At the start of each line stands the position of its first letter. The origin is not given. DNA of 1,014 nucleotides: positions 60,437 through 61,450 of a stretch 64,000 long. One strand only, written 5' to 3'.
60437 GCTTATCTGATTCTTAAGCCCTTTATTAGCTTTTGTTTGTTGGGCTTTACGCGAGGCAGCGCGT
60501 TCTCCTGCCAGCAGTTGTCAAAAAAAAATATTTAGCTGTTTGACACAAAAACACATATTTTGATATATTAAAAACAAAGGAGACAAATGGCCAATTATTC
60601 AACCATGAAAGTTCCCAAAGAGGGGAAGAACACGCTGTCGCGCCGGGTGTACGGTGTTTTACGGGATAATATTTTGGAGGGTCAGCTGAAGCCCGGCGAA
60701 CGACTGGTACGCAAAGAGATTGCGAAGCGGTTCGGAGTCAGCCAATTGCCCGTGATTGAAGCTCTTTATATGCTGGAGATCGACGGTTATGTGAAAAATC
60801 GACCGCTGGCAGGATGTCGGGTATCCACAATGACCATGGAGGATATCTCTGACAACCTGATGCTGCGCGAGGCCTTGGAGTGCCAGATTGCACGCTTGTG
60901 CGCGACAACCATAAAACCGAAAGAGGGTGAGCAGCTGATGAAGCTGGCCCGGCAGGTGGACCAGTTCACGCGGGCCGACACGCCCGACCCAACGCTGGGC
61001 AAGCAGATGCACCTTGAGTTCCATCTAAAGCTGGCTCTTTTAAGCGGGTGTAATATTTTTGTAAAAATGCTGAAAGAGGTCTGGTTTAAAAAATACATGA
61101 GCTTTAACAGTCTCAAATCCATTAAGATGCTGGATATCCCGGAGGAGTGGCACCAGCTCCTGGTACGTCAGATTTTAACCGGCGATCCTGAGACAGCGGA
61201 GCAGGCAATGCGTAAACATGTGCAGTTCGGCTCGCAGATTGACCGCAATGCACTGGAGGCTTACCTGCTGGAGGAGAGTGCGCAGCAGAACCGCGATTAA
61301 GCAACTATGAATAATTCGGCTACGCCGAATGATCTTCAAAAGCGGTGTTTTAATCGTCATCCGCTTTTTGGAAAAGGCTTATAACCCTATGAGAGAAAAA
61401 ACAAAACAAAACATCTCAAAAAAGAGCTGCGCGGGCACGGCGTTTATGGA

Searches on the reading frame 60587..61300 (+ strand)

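Call 50: search_protein_families(library=ncbifam, proteins=[window:60587-61300:+], max_evalue=0.00001)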
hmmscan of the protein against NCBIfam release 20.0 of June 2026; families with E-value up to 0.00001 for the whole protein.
window:60587-61300:+ (237 aa): 10 families
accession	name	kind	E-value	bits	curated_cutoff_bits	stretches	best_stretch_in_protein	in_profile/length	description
TIGR03338.1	phnR_burk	equivalog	6.8e-24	84.7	271.5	1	15-215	10-209/212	phosphonate utilization associated transcriptional regulator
NF008576.0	PRK11534.1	equivalog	4.8e-12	46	218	1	20-217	11-215/225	DNA-binding transcriptional regulator CsiR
NF008504.0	PRK11414.1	equivalog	1.1e-11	44.9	225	1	16-210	11-206/221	GntR family transcriptional regulator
NF003011.0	PRK03837.1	subfamily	1.1e-11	44.8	260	1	16-214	13-228/241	transcriptional regulator NanR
NF007741.0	PRK10421.1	equivalog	5.1e-11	42.4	311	1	91-216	102-230/262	transcriptional regulator LldR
NF007001.0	PRK09464.1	equivalog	1.2e-10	41.5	330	1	15-92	9-87/254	pyruvate dehydrogenase complex transcriptional repressor PdhR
NF008571.0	PRK11523.1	equivalog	2.1e-09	37.2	396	1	19-215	11-221/258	transcriptional regulator ExuR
NF052281.1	rhizopine_MocR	equivalog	9.2e-09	34.5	650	1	6-96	8-99/479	rhizopine catabolism transcriptional regulator MocR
NF007588.0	PRK10225.1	equivalog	9.9e-09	34.8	442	1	21-166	14-172/257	Uxu operon transcriptional regulator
NF052282.1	PLP_TF_PdxR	equivalog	7.8e-08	31.8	320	1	17-88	2-74/448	MocR-like pyridoxine biosynthesis transcription factor PdxR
